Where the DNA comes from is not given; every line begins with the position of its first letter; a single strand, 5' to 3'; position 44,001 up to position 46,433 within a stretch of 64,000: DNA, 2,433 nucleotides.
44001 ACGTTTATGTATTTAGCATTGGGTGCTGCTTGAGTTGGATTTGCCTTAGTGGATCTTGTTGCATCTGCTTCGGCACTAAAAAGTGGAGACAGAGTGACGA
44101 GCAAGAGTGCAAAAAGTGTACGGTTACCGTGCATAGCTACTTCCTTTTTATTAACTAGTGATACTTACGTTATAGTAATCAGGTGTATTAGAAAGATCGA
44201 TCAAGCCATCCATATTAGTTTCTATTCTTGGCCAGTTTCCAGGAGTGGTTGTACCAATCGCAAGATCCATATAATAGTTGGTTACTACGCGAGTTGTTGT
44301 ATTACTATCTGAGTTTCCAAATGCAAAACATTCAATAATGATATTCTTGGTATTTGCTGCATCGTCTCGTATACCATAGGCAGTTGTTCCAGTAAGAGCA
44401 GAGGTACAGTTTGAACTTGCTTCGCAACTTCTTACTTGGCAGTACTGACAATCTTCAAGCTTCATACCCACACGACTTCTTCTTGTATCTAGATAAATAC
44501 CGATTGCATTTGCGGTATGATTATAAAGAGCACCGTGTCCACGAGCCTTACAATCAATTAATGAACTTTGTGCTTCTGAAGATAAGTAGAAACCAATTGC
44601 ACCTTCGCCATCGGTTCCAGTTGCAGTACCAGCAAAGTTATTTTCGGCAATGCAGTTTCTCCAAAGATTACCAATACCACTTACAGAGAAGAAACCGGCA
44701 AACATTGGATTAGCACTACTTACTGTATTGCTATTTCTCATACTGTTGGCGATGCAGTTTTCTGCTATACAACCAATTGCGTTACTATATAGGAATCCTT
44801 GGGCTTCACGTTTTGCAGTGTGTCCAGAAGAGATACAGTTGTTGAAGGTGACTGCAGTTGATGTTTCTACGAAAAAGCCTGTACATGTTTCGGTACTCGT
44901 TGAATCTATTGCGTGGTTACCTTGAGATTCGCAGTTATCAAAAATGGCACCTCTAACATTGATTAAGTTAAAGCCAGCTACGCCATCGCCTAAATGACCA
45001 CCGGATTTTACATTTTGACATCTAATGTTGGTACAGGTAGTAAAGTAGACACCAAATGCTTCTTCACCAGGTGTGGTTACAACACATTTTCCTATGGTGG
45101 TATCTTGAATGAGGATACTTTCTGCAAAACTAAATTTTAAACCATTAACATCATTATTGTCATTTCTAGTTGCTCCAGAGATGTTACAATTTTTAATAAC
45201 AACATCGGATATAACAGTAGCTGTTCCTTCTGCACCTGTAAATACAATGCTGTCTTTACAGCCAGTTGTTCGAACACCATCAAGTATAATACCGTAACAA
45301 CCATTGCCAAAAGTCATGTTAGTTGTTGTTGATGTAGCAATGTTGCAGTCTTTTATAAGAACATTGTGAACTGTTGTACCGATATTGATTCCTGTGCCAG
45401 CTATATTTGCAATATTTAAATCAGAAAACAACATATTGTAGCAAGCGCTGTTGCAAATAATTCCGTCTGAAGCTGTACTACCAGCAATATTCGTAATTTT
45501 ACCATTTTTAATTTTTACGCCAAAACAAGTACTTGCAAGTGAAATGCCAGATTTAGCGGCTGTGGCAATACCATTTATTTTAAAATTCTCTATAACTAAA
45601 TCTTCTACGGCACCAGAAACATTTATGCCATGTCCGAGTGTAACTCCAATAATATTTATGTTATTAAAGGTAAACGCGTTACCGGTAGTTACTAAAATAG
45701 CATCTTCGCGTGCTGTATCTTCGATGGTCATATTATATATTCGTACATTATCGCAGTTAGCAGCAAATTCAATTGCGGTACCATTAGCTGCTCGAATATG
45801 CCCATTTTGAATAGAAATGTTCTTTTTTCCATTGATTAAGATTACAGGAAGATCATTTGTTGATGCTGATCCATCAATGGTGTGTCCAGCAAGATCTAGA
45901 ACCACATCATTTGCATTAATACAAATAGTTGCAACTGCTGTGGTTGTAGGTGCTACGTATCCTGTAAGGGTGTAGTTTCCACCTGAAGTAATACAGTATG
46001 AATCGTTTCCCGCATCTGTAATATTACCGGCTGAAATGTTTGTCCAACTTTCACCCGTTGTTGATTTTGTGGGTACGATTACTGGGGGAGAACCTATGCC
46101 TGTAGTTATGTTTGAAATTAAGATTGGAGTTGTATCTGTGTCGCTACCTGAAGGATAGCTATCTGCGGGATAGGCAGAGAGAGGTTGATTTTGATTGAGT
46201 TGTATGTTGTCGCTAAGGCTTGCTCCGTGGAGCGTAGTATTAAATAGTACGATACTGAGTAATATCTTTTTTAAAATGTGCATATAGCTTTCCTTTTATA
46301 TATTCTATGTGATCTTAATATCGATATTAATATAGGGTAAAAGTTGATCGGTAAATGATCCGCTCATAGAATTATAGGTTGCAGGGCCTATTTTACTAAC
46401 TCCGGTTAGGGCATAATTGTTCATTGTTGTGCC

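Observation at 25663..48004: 22-kb co-directional block: seven secreted beta-helix paralogues, one decayed copy, a barrel-like protein and two jelly-roll giants - candidate surface-display or export system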

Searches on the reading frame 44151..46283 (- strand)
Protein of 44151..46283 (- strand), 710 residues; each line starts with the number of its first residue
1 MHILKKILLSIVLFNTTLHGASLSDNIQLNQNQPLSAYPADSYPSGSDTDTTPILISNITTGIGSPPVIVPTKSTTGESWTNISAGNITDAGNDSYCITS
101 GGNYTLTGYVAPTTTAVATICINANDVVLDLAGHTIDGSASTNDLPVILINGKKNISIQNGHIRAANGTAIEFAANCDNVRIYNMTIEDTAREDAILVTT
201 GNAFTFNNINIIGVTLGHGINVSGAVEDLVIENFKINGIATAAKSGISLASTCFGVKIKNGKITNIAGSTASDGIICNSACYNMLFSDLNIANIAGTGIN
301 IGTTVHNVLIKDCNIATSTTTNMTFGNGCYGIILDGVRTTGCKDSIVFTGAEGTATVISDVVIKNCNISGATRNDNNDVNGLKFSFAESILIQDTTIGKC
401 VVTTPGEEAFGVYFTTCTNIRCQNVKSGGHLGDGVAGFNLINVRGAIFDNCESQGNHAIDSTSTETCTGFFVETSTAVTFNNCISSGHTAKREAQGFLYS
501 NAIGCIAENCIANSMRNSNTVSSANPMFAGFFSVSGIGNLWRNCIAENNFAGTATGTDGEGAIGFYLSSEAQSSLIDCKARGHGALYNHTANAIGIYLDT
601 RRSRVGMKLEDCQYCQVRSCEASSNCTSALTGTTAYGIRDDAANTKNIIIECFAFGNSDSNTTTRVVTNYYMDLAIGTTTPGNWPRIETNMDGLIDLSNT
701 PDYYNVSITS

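Call 4: search_protein_families(library=pfam, proteins=[window:44151-46283:-], max_evalue=0.1)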
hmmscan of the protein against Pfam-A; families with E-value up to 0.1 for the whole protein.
window:44151-46283:- (710 aa): 1 family
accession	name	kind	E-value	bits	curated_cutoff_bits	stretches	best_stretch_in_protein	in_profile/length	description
PF13229.12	Beta_helix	-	0.0068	16.5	25.9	1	195-317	2-112/158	Right handed beta helix region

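Call 5: search_protein_families(library=phrogs, proteins=[window:44151-46283:-], max_evalue=0.01)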
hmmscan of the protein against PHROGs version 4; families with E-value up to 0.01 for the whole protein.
window:44151-46283:- (710 aa): 0 families

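Call 68: search_protein_families(library=ncbifam, proteins=[P0001, P0003, P0004, P0006, P0007, P0008, P0009, P0010, P0011, P0012], max_evalue=0.01)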
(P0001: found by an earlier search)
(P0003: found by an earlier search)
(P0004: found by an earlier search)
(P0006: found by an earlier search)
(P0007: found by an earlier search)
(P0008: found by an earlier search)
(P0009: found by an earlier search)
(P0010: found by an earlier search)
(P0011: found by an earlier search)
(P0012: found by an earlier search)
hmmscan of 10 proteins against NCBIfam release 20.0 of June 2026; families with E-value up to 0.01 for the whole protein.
P0001 (691 aa): 1 family
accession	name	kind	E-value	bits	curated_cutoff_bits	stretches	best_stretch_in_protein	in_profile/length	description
NF047953.1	PBSXProtXepA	equivalog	0.00015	21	400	1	93-149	77-133/279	phage-like element PBSX protein XepA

P0003 (1214 aa): 1 family
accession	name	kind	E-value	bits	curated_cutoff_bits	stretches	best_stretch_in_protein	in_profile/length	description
NF047953.1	PBSXProtXepA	equivalog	3.9e-07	29.5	400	1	63-125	76-138/279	phage-like element PBSX protein XepA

P0004 (459 aa): 0 families

P0006 (499 aa): 0 families

P0007 (775 aa): 0 families

P0008 (1022 aa): 1 family
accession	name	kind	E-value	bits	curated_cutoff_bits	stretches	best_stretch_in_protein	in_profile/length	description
TIGR03805.1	beta_helix_1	subfamily_domain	0.0029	16.7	141.5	0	115-186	221-280/314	parallel beta-helix domain-containing protein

P0009 (407 aa): 2 families
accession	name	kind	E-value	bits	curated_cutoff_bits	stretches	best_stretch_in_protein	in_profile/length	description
TIGR03805.1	beta_helix_1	subfamily_domain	5.3e-05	22.4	141.5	1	122-306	59-243/314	parallel beta-helix domain-containing protein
TIGR03804.1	para_beta_helix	repeat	0.00025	20.7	19.45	0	316-340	1-25/44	parallel beta-helix repeat protein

P0010 (533 aa): 0 families

P0011 (710 aa): 0 families

P0012 (539 aa): 0 families

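Call 87: search_protein_families(library=pfam, proteins=[P0175, P0176, P0190, P0209, P0225], max_evalue=0.001)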
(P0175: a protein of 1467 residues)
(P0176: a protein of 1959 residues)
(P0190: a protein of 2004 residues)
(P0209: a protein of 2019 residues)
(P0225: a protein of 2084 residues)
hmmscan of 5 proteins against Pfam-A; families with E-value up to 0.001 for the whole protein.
P0175 (1467 aa): 2 families
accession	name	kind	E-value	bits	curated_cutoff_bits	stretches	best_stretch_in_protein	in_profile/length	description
PF13229.12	Beta_helix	-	4.4e-48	163.3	25.9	6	921-1079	3-157/158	Right handed beta helix region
PF05048.19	NosD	-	4.7e-08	33.2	23.6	0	881-1051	3-164/212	Periplasmic copper-binding protein (NosD)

P0176 (1959 aa): 3 families
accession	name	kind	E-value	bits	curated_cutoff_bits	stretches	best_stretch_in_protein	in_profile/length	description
PF13229.12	Beta_helix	-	6.9e-12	45.7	25.9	3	1339-1463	8-122/158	Right handed beta helix region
PF00400.38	WD40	-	7.7e-06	26.7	27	0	1792-1822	5-38/39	WD domain, G-beta repeat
PF12894.13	ANAPC4_WD40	-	0.00084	20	22.9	0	1581-1643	11-67/91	Anaphase-promoting complex subunit 4 WD40 domain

P0190 (2004 aa): 18 families
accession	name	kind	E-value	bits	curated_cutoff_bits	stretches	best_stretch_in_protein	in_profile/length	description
PF25174.1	Beta-prop_THOC3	-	1.9e-34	119.4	305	4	641-757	83-190/272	THOC3 beta-propeller domain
PF23414.1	Beta-prop_EML_2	-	6.4e-28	98.3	90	2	650-805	2-142/266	Echinoderm microtubule-associated protein second beta-propeller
PF24817.1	WD40_WDHD1_1st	-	1.6e-27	96.9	109.9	3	645-811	85-246/291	WDHD1 first WD40 domain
PF00400.38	WD40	-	5e-27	93.6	27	0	689-707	12-30/39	WD domain, G-beta repeat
PF12894.13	ANAPC4_WD40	-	1.8e-24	86.2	22.9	0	782-826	33-72/91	Anaphase-promoting complex subunit 4 WD40 domain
PF24807.1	WD40_CDC20-Fz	-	1.8e-21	77.2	200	1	649-811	138-289/292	CDC20/Fizzy WD40 domain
PF24814.1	WD40_Prp19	-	4.9e-18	65.6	320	1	741-906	138-279/281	Prp19 WD40 domain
PF08662.17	eIF2A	-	5.5e-18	66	20.5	1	641-775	54-182/194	Eukaryotic translation initiation factor eIF2A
PF13229.12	Beta_helix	-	3e-15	56.6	25.9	4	443-567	3-123/158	Right handed beta helix region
PF23389.1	Beta-prop_WDR19_1st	-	7.1e-13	48.7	27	1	652-757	3-100/325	WDR19 first beta-propeller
PF25460.1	Beta-prop_Aladin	-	9.1e-12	45.2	171.1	0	649-704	113-169/340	Aladin seven-bladed propeller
PF24797.1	Beta-prop_WDR35_TULP_N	-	2.3e-11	43.9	80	1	638-854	108-320/332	WDR35/TULP4 N-terminal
PF23775.1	Beta-prop_RIG_2nd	-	4.6e-11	43.1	80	0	684-748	33-90/278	RIG second beta-propeller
PF04762.18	Beta-prop_ELP1_1st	-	2.6e-10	40.2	26.8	0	692-757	213-275/359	ELP1 first N-terminal beta-propeller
PF07676.18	PD40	-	7.4e-08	32.6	20.9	0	650-662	12-24/38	WD40-like Beta Propeller Repeat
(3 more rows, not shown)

P0209 (2019 aa): 19 families
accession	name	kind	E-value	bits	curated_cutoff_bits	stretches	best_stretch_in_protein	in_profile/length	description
PF24807.1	WD40_CDC20-Fz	-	5.6e-30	105.1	200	3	1640-1747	50-155/292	CDC20/Fizzy WD40 domain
PF25174.1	Beta-prop_THOC3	-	2e-24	86.5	305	1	1640-1841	45-232/272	THOC3 beta-propeller domain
PF23414.1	Beta-prop_EML_2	-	2.7e-23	83.1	90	2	1647-1743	45-140/266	Echinoderm microtubule-associated protein second beta-propeller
PF12894.13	ANAPC4_WD40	-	5.7e-19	68.6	22.9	1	1648-1713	2-67/91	Anaphase-promoting complex subunit 4 WD40 domain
PF24817.1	WD40_WDHD1_1st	-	6.7e-17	62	109.9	1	1693-1841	95-241/291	WDHD1 first WD40 domain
PF13229.12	Beta_helix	-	5.1e-14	52.6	25.9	4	726-869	18-156/158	Right handed beta helix region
PF24797.1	Beta-prop_WDR35_TULP_N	-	2.8e-13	50.1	80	0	1685-1747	116-176/332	WDR35/TULP4 N-terminal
PF08662.17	eIF2A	-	5.3e-13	49.7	20.5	1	1687-1791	62-159/194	Eukaryotic translation initiation factor eIF2A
PF00400.38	WD40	-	5.3e-12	46.1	27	0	1676-1710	5-37/39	WD domain, G-beta repeat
PF24814.1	WD40_Prp19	-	7.4e-12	45.3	320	2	1759-1933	120-278/281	Prp19 WD40 domain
PF23383.1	Beta-prop_IFT140_1st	-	2.1e-10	40.3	27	1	1776-1914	15-145/406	IFT140 first beta-propeller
PF25460.1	Beta-prop_Aladin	-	9.8e-09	35.2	171.1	0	1643-1745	112-212/340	Aladin seven-bladed propeller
PF23389.1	Beta-prop_WDR19_1st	-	1.8e-08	34.2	27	0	1781-1890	3-103/325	WDR19 first beta-propeller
PF23775.1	Beta-prop_RIG_2nd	-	1.9e-06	27.9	80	0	1642-1695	38-91/278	RIG second beta-propeller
PF23726.1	Beta-prop_RSE1_2nd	-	3.7e-06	26.9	30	0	1652-1729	117-199/327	RSE1/DDB1/CPSF1 second beta-propeller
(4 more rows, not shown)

P0225 (2084 aa): 28 families (the best 25 are shown)
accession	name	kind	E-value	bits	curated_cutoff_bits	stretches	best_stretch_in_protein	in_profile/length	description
PF25174.1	Beta-prop_THOC3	-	3.9e-52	177.4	305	3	1684-1891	88-271/272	THOC3 beta-propeller domain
PF00400.38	WD40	-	6.7e-44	146.9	27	0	1868-1896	4-33/39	WD domain, G-beta repeat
PF24807.1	WD40_CDC20-Fz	-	4e-40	138.4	200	4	1783-1953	54-209/292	CDC20/Fizzy WD40 domain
PF23414.1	Beta-prop_EML_2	-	8.6e-37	127.4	90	3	1824-1940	34-143/266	Echinoderm microtubule-associated protein second beta-propeller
PF12894.13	ANAPC4_WD40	-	3.5e-34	117.4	22.9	0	676-744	2-65/91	Anaphase-promoting complex subunit 4 WD40 domain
PF24817.1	WD40_WDHD1_1st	-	3.3e-32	112.3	109.9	2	1679-1800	123-242/291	WDHD1 first WD40 domain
PF24814.1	WD40_Prp19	-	1.7e-28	99.9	320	3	1682-1895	89-281/281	Prp19 WD40 domain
PF08662.17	eIF2A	-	5.1e-25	88.9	20.5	3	1818-1937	48-159/194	Eukaryotic translation initiation factor eIF2A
PF24797.1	Beta-prop_WDR35_TULP_N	-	1.5e-20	74.1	80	0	479-511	13-45/332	WDR35/TULP4 N-terminal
PF23775.1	Beta-prop_RIG_2nd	-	4.6e-19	69.3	80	0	1868-1932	31-91/278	RIG second beta-propeller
PF23383.1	Beta-prop_IFT140_1st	-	4.3e-18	65.7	27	1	624-741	15-126/406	IFT140 first beta-propeller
PF23389.1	Beta-prop_WDR19_1st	-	1.9e-17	63.8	27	0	1825-1941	34-142/325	WDR19 first beta-propeller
PF07676.18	PD40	-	8.2e-16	57.9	20.9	0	1785-1805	13-32/38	WD40-like Beta Propeller Repeat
PF25460.1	Beta-prop_Aladin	-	3.5e-15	56.4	171.1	1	1690-1893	23-213/340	Aladin seven-bladed propeller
PF25173.1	Beta-prop_WDR3_1st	-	1.2e-14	54.9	154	1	1819-1941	20-133/184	WDR3 first beta-propeller domain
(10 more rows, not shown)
